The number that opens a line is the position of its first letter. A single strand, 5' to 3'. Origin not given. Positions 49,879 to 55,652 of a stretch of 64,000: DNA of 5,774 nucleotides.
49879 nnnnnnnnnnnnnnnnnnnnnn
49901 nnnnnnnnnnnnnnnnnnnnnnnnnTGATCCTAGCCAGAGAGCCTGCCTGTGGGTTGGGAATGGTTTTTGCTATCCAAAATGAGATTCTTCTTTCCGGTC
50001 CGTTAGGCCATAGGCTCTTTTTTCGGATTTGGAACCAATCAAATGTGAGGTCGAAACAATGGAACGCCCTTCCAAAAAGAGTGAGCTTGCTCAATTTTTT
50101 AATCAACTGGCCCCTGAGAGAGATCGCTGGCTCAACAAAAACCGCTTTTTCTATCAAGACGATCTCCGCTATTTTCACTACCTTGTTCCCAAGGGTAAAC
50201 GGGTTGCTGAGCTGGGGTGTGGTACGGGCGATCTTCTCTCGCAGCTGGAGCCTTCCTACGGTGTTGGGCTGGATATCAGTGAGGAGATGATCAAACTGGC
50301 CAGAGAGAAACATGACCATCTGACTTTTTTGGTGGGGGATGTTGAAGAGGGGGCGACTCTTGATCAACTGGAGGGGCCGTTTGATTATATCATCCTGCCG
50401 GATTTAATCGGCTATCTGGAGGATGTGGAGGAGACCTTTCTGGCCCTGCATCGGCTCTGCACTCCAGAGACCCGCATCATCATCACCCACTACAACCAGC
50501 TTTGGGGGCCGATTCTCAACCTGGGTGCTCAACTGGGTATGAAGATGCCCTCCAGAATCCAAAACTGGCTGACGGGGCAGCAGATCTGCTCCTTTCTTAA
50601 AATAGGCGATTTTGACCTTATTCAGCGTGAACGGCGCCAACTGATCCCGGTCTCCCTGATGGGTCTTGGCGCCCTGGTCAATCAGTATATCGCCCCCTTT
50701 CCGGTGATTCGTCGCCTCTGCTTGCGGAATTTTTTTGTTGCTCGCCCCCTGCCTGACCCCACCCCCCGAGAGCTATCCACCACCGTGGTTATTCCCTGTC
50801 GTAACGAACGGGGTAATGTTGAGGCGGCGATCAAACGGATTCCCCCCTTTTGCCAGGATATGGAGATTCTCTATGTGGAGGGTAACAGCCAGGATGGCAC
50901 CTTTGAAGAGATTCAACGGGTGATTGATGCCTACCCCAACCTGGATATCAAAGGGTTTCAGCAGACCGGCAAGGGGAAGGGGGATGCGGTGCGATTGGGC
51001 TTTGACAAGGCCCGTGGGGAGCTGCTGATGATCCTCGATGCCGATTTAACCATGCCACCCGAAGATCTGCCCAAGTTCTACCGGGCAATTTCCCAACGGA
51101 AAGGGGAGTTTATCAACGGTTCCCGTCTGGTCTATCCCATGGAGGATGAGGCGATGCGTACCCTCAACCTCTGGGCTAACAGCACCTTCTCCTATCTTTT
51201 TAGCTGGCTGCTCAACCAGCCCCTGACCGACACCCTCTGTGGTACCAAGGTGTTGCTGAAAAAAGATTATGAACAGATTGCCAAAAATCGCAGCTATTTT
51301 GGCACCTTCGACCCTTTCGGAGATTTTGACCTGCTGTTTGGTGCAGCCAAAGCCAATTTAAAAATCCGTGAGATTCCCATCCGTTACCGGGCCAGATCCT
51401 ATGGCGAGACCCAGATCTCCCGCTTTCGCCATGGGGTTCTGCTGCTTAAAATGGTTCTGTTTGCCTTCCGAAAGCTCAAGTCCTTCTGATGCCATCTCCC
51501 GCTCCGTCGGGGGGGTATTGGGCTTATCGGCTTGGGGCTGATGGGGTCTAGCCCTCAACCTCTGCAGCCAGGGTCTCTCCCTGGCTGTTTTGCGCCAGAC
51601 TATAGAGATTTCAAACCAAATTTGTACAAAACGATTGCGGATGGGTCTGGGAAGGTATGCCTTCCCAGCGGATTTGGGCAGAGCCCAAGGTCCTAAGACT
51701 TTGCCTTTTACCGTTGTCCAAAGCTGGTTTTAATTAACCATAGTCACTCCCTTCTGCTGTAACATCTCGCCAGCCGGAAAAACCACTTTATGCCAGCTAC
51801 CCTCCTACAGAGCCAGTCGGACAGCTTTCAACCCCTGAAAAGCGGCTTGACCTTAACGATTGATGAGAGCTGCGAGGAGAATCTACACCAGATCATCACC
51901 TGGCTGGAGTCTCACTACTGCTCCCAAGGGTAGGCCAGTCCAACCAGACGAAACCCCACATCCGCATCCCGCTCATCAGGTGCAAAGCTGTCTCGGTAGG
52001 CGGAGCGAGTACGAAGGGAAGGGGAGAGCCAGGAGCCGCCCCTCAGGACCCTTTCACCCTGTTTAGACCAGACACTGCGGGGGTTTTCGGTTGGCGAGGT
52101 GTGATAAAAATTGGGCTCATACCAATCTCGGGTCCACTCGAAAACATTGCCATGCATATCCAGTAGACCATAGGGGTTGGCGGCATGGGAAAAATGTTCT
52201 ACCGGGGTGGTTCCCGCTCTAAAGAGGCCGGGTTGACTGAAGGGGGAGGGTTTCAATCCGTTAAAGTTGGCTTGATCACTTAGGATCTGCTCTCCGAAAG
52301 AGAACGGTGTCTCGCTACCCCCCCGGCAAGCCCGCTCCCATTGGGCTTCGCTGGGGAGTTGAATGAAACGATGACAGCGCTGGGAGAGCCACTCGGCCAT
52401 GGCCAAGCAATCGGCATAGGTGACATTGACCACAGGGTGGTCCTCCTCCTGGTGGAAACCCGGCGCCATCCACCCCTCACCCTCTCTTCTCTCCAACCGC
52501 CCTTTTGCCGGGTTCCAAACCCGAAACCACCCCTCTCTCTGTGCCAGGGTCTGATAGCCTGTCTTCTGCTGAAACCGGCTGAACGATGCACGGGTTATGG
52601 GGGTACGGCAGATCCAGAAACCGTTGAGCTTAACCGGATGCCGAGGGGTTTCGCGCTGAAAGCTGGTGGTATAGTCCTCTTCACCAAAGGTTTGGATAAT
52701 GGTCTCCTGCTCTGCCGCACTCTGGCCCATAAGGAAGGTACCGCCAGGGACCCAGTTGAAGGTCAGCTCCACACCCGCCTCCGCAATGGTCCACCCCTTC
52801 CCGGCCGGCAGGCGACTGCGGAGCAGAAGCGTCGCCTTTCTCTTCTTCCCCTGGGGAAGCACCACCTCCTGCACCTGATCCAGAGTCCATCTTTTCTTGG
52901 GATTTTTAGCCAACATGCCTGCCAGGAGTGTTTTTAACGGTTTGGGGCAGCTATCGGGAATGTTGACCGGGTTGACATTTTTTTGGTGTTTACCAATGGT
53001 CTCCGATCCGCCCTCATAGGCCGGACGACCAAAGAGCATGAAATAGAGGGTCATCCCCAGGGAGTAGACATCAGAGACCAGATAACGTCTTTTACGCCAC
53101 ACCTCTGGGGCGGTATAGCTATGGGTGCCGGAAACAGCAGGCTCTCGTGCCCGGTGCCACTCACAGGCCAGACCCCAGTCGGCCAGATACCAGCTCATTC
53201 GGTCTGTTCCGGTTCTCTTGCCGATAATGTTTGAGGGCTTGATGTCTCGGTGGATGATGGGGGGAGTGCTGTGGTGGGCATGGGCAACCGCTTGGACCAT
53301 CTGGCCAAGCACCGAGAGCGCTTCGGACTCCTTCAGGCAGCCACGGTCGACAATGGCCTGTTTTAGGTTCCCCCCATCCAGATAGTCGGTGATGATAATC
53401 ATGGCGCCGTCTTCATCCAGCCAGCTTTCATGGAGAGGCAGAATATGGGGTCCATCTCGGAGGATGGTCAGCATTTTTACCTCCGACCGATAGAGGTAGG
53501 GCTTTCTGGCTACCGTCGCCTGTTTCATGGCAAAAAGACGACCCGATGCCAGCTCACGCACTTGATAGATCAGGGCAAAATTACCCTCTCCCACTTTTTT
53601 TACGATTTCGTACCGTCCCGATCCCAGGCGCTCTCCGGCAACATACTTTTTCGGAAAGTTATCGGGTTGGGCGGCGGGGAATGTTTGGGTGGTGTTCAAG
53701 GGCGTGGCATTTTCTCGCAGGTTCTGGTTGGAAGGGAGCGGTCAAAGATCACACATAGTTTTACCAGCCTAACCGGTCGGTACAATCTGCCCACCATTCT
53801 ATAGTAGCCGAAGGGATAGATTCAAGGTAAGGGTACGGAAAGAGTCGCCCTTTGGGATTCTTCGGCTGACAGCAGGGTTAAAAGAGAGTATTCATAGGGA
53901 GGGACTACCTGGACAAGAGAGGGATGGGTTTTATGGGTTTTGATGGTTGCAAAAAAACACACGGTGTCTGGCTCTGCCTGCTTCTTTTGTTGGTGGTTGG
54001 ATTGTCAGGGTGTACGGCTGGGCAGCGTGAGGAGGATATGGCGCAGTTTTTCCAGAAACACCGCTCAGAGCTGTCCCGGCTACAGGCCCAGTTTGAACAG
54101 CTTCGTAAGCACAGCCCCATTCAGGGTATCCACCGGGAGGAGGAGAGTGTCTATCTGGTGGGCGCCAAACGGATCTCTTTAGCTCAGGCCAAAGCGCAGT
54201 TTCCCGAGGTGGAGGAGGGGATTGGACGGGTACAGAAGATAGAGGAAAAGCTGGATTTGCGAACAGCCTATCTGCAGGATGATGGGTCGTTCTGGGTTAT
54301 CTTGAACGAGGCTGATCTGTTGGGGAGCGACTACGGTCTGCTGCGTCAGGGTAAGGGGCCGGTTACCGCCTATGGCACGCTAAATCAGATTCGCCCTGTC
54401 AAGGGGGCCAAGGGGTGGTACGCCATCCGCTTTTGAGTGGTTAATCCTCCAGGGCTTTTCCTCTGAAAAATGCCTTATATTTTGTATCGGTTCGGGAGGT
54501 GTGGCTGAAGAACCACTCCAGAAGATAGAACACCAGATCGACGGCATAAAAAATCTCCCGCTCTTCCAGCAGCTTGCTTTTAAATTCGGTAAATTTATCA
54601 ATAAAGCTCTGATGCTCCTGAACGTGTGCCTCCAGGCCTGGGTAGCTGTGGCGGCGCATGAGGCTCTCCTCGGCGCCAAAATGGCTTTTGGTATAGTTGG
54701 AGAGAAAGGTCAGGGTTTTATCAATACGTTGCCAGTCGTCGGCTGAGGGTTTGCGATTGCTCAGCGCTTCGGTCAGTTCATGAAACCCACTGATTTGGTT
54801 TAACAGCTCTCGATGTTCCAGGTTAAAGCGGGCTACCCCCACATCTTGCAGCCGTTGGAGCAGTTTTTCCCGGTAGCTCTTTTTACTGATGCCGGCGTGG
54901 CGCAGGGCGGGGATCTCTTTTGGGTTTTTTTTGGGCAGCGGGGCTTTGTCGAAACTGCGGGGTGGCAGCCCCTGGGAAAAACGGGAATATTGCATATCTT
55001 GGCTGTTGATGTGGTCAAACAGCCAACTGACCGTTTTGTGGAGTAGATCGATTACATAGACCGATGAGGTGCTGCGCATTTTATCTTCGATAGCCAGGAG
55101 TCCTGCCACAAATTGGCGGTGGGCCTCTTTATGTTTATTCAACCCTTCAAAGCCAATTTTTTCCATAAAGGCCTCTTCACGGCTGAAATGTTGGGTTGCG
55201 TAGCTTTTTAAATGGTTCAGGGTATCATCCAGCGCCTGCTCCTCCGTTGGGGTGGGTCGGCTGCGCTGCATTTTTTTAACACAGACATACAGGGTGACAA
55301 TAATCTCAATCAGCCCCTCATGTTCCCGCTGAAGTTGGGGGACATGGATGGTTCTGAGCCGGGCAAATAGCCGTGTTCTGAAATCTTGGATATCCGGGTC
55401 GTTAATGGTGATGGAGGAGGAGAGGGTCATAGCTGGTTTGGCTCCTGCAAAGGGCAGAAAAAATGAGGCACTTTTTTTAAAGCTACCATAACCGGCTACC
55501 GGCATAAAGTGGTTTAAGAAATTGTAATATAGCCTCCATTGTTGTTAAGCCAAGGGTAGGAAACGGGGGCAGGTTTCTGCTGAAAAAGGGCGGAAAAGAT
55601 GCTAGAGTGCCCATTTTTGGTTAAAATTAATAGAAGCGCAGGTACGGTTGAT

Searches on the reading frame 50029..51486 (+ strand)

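Call 25: search_protein_families(library=pfam, proteins=[window:50029-51486:+], max_evalue=0.001)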
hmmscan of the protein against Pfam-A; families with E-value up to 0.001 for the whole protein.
window:50029-51486:+ (486 aa): 9 families
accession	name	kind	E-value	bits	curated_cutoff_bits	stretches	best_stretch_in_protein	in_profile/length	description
PF00535.33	Glycos_transf_2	-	2.7e-19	70.2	23.3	1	252-406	1-155/168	Glycosyl transferase family 2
PF13847.12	Methyltransf_31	-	1.3e-14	54.5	27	1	55-156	3-113/145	Methyltransferase domain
PF08242.18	Methyltransf_12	-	6.8e-13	49.6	30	1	61-149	2-97/98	Methyltransferase domain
PF13489.12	Methyltransf_23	-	9.3e-13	48.7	27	1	53-197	20-161/164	Methyltransferase domain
PF13649.12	Methyltransf_25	-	1.1e-12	48.9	27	1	59-146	1-95/97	Methyltransferase domain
PF08241.18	Methyltransf_11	-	5.9e-11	43.3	21.2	1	61-152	2-95/95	Methyltransferase domain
PF10111.15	Glyco_tranf_2_2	-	9.6e-10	38.8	27.3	1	252-373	1-125/276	Glycosyltransferase like family 2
PF07021.18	MetW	-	3e-06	27.4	21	1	44-137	2-95/193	Methionine biosynthesis protein MetW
PF13641.12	Glyco_tranf_2_3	-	0.00012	22.6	27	1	251-365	3-122/230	Glycosyltransferase like family 2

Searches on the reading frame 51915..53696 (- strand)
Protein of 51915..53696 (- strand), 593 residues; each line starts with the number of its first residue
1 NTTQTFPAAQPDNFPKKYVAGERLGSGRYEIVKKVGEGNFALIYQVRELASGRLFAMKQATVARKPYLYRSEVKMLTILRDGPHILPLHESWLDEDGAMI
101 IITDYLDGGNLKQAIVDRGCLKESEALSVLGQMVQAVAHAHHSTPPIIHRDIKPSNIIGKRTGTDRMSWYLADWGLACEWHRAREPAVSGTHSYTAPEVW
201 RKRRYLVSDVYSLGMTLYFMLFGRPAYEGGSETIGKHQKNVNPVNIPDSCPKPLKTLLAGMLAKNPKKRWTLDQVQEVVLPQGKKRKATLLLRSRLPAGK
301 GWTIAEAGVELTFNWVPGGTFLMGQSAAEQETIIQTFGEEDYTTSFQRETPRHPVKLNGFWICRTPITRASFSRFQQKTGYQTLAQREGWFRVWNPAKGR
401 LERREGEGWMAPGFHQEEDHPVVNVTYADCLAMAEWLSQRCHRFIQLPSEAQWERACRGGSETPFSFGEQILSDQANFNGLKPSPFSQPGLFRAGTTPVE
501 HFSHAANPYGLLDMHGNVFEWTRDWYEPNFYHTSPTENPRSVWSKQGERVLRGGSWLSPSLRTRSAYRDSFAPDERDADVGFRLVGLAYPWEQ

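Call 25: search_protein_families(library=pfam, proteins=[window:51915-53696:-], max_evalue=0.001)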
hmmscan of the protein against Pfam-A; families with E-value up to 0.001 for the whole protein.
window:51915-53696:- (593 aa): 3 families
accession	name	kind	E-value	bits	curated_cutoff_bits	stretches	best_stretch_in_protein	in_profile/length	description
PF03781.23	FGE-sulfatase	-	9.2e-53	179.9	23.3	1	315-585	7-254/255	Sulfatase-modifying factor enzyme 1-like domain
PF00069.31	Pkinase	-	8.9e-45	153.6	31.7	1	29-276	1-258/263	Protein kinase domain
PF07714.23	PK_Tyr_Ser-Thr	-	2.6e-20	73.2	23.1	1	31-277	3-256/258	Protein tyrosine and serine/threonine kinase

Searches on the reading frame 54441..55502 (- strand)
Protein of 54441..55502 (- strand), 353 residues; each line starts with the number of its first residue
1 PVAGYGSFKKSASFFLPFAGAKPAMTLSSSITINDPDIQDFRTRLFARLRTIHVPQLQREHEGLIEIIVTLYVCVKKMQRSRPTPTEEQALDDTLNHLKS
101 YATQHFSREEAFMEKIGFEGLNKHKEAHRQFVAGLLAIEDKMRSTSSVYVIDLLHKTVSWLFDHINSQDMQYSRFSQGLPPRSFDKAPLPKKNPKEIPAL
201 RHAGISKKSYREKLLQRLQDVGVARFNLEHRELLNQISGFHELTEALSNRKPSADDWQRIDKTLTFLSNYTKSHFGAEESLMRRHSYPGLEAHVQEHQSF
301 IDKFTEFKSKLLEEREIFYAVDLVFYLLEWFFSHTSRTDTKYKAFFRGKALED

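Call 25: search_protein_families(library=pfam, proteins=[window:54441-55502:-], max_evalue=0.001)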
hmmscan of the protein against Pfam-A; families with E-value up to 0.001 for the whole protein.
window:54441-55502:- (353 aa): 1 family
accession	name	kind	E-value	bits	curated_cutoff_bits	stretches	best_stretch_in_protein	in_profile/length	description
PF01814.28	Hemerythrin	-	1.9e-23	83.8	25.3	2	222-343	2-124/127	Hemerythrin HHE cation binding domain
